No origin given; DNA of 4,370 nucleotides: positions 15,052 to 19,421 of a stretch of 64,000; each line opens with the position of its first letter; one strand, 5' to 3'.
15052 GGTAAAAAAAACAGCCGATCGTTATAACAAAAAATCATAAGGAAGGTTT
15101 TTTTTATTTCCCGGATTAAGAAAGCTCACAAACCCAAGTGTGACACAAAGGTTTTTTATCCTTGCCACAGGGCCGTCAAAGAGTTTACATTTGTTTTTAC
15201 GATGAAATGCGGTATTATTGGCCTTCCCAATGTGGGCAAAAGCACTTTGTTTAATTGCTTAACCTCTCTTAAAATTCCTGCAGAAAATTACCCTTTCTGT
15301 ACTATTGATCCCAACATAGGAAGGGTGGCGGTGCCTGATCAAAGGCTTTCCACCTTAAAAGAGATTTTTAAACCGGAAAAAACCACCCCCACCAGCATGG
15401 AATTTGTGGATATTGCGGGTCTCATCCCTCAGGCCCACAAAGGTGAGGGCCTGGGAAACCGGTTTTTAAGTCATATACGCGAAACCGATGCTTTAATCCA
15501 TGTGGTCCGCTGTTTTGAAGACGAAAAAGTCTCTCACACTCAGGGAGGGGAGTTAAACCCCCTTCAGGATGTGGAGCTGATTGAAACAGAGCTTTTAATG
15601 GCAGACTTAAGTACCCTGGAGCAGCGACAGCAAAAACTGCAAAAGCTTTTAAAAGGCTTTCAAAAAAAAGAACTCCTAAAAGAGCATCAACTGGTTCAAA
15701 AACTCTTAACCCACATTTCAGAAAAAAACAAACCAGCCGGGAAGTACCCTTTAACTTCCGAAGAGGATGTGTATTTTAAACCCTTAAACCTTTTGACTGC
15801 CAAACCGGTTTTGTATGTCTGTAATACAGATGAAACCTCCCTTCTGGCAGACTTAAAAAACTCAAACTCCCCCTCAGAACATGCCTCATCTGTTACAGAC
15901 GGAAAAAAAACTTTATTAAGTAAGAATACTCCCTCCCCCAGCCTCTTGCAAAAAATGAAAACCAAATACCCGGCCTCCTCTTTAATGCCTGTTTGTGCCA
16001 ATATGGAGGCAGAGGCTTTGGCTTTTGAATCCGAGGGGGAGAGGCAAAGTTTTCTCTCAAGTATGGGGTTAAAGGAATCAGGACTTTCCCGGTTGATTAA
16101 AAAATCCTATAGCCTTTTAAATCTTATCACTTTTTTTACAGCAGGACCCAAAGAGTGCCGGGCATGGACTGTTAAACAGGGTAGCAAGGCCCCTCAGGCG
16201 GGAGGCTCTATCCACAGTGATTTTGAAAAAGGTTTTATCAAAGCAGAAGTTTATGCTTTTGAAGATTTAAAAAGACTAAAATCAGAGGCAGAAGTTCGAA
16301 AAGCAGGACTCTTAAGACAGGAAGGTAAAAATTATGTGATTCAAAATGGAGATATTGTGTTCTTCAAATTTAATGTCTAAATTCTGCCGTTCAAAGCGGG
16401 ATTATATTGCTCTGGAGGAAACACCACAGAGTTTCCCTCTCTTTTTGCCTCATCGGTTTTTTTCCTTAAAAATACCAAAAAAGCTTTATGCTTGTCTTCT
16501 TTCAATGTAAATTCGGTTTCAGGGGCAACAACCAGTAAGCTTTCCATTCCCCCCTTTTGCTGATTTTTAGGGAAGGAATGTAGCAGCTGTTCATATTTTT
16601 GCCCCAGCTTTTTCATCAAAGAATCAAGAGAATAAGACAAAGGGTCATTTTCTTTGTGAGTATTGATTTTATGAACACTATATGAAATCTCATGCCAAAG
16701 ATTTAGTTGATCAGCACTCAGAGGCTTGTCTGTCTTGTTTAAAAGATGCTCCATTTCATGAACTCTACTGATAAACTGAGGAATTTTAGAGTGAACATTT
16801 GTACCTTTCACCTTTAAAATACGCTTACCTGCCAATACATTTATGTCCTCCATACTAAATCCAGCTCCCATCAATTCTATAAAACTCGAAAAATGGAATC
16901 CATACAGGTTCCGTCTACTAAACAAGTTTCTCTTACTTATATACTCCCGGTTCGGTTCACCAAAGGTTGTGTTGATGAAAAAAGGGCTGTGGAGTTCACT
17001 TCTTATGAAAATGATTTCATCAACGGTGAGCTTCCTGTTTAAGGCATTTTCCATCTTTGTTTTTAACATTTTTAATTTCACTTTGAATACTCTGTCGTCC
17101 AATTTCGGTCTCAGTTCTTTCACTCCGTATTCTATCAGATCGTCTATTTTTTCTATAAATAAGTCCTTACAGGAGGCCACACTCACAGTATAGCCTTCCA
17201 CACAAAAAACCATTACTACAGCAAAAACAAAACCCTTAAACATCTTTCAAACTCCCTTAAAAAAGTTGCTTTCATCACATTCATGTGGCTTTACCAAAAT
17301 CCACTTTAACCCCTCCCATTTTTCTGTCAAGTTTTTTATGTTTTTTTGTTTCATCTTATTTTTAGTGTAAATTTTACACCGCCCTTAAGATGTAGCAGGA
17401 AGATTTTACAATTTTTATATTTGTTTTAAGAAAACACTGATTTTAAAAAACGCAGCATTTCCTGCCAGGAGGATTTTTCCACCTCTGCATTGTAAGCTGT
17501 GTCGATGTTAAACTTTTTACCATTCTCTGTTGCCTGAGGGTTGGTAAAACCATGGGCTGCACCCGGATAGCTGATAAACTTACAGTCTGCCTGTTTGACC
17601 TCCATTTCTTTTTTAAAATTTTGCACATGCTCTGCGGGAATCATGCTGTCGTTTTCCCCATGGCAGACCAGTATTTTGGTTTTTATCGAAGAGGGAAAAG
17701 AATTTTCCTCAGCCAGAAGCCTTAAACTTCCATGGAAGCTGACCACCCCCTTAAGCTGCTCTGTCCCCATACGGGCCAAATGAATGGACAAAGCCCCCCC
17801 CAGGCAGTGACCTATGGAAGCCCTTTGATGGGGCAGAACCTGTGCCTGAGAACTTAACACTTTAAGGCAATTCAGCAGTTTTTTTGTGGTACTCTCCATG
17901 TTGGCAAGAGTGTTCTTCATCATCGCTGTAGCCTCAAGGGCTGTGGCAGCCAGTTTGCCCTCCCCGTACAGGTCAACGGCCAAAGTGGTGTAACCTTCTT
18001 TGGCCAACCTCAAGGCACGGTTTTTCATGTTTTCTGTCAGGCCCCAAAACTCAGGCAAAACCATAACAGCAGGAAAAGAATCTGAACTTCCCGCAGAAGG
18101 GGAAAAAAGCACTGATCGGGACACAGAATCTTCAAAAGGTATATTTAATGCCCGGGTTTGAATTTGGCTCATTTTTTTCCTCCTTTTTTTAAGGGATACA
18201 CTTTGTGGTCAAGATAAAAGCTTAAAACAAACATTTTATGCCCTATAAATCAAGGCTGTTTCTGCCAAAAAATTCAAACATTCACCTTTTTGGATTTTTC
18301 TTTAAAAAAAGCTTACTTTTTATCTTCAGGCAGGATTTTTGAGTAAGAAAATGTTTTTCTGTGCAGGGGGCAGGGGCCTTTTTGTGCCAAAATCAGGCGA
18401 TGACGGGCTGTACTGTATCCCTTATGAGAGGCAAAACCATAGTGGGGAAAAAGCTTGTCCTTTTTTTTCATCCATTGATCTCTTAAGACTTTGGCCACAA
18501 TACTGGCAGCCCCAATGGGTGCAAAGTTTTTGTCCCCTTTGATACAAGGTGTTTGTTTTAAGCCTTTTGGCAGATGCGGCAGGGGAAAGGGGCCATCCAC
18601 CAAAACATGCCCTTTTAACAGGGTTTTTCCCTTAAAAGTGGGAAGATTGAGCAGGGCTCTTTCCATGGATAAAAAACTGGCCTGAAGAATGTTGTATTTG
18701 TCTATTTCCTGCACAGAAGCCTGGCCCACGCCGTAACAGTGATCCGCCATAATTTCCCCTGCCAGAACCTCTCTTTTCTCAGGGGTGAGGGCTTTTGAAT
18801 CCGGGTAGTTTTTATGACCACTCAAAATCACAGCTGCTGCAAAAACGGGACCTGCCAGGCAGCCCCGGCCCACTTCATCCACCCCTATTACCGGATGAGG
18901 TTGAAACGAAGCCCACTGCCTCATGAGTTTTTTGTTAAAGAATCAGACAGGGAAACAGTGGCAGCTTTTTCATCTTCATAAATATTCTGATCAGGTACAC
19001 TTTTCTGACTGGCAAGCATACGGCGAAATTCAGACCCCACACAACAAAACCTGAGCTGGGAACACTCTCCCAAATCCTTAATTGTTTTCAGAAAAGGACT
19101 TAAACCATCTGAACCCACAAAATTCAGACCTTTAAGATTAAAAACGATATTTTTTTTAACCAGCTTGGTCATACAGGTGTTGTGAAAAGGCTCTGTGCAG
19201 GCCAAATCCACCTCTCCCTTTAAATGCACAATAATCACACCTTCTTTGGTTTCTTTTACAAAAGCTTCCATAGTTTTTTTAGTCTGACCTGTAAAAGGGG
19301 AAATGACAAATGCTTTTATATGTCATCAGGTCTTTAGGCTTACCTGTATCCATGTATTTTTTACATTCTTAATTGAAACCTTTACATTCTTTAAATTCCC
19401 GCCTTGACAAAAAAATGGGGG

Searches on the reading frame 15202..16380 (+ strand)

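Call 16: search_protein_families(library=pfam, proteins=[window:15202-16380:+], max_evalue=0.0001)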
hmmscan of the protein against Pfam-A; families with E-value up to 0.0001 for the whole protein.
window:15202-16380:+ (392 aa): 3 families
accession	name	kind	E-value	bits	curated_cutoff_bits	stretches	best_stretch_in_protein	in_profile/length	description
PF06071.19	YchF-GTPase_C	-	3.2e-38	130.2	27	1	308-391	1-84/84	Protein of unknown function (DUF933)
PF01926.29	MMR_HSR1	-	8.6e-22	77.8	21.9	1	3-107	2-86/113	50S ribosome-binding GTPase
PF02421.24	FeoB_N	-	1.3e-06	28.5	27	1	3-47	3-47/156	Ferrous iron transport protein B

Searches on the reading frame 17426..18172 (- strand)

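Call 16: search_protein_families(library=pfam, proteins=[window:17426-18172:-], max_evalue=0.0001)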
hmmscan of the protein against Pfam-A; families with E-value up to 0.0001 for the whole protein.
window:17426-18172:- (248 aa): 4 families
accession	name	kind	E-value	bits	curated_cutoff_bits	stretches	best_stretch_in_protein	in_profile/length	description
PF01738.24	DLH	-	2.4e-44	152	21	1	32-246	12-216/217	Dienelactone hydrolase family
PF02230.22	Abhydrolase_2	-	7.2e-12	46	23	1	93-209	84-201/217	Phospholipase/Carboxylesterase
PF12146.15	Hydrolase_4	-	1.7e-10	41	27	0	160-211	187-236/239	Serine aminopeptidase, S33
PF00326.27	Peptidase_S9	-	3.7e-08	33.6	22.6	1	163-216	143-196/213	Prolyl oligopeptidase family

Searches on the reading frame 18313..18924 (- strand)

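Call 16: search_protein_families(library=pfam, proteins=[window:18313-18924:-], max_evalue=0.0001)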
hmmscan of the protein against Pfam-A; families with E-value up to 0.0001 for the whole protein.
window:18313-18924:- (203 aa): 1 family
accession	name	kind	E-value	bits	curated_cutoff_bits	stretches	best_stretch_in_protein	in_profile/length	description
PF01351.25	RNase_HII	-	1.8e-31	110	25.8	1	13-192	1-196/199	Ribonuclease HII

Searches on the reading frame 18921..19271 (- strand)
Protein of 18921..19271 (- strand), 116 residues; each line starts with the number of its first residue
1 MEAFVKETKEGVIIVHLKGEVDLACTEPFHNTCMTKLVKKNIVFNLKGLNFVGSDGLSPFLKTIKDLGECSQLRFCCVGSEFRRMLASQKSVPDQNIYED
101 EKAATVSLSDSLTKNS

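Call 16: search_protein_families(library=pfam, proteins=[window:18921-19271:-], max_evalue=0.0001)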
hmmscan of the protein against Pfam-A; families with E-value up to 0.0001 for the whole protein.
window:18921-19271:- (116 aa): 1 family
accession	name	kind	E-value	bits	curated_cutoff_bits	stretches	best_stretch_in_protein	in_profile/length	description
PF01740.26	STAS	-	2.1e-10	40.8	22.6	1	5-102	3-104/106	STAS domain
